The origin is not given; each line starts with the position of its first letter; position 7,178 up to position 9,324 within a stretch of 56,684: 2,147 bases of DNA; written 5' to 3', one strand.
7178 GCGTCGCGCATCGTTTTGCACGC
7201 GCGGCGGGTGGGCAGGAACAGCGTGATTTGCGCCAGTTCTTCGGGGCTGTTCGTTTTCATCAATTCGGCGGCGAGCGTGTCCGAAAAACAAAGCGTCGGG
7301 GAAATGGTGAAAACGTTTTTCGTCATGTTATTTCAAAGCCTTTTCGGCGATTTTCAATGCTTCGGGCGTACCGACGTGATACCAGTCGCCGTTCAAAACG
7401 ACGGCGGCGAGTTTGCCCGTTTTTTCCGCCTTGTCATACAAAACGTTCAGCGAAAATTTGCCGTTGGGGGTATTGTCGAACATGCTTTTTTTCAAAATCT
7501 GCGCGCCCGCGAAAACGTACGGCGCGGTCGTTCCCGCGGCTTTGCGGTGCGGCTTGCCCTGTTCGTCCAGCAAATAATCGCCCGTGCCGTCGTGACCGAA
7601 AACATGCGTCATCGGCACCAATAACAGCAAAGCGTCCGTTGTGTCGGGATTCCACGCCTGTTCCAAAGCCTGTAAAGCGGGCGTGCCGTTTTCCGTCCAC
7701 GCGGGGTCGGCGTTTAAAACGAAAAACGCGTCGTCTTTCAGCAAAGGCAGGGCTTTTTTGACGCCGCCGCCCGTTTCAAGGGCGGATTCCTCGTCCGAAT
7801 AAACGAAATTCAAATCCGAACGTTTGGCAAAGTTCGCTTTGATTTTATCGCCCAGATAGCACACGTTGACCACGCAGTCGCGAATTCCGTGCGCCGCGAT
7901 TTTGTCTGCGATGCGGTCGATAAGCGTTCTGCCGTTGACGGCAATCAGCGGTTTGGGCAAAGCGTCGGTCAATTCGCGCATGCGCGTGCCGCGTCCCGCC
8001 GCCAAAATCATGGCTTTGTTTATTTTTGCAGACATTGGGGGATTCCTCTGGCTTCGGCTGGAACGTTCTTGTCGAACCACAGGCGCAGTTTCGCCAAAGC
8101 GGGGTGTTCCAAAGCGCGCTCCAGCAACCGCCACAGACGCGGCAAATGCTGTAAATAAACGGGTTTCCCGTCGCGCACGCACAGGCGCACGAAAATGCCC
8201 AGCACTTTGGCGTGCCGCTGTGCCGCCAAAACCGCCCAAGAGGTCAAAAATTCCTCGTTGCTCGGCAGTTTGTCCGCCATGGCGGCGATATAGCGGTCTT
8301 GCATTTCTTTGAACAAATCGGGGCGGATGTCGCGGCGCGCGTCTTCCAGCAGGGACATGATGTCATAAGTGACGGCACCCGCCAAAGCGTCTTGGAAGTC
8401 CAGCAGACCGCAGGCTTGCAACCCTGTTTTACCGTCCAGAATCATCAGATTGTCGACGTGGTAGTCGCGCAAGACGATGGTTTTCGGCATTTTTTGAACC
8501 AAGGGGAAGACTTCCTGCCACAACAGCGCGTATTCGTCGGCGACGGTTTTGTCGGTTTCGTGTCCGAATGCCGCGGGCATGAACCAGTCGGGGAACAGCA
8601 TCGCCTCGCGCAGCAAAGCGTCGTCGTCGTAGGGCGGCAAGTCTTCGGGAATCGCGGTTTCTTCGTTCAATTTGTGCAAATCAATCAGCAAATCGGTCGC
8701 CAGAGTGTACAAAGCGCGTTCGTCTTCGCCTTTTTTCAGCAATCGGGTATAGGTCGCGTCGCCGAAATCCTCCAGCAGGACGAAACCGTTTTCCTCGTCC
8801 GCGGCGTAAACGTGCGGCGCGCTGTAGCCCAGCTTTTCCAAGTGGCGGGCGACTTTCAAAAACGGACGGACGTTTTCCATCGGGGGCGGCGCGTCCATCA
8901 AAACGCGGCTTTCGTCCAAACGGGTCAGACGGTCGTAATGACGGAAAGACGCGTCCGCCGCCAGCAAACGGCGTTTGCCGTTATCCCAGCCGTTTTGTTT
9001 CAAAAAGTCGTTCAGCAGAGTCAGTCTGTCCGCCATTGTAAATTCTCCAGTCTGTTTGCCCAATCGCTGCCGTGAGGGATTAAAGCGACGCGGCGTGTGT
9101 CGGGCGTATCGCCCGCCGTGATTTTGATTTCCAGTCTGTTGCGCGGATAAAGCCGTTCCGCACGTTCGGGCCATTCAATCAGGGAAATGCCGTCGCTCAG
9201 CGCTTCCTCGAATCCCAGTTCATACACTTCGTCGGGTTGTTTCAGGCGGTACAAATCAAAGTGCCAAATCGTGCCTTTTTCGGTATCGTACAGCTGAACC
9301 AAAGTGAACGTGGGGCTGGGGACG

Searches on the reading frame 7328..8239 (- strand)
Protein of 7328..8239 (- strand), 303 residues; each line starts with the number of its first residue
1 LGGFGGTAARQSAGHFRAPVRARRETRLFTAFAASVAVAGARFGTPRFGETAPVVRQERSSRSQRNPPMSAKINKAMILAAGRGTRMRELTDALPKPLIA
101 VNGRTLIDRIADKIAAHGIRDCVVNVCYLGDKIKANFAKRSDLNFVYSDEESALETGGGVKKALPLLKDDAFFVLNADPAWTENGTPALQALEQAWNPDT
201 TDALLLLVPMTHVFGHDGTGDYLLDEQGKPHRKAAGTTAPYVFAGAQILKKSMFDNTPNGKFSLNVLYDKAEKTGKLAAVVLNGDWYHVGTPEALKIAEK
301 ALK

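Call 31: search_protein_families(library=pfam, proteins=[window:7328-8239:-], max_evalue=0.0001)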
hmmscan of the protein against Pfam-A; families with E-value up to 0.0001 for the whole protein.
window:7328-8239:- (303 aa): 2 families
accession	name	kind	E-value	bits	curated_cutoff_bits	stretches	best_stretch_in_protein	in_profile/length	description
PF00483.29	NTP_transferase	-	3.8e-16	59.8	21.2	1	75-300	1-240/245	Nucleotidyl transferase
PF12804.13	NTP_transf_3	-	6e-15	56.2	27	1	76-197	1-112/160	MobA-like NTP transferase domain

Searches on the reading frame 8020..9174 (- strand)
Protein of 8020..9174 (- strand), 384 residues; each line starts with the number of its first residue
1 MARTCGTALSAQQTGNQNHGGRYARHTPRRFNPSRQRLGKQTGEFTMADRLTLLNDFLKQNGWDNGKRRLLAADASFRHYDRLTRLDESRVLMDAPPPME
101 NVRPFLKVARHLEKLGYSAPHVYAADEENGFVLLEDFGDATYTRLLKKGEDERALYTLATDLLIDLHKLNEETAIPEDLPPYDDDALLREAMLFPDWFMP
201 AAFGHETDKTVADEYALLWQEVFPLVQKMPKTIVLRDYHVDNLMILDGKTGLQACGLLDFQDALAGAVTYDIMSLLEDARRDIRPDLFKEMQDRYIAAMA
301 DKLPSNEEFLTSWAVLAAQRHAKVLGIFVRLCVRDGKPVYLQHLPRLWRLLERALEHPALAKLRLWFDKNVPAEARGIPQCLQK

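Call 15: search_protein_families(library=pfam, proteins=[window:8020-9174:-], max_evalue=0.0001)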
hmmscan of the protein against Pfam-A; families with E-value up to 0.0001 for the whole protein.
window:8020-9174:- (384 aa): 2 families
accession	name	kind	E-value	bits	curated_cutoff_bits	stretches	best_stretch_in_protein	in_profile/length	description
PF01636.29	APH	-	7.1e-23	82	23.2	1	69-297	3-231/239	Phosphotransferase enzyme family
PF02958.26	EcKL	-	1.2e-06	28.5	22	1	231-303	215-289/294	Ecdysteroid kinase-like family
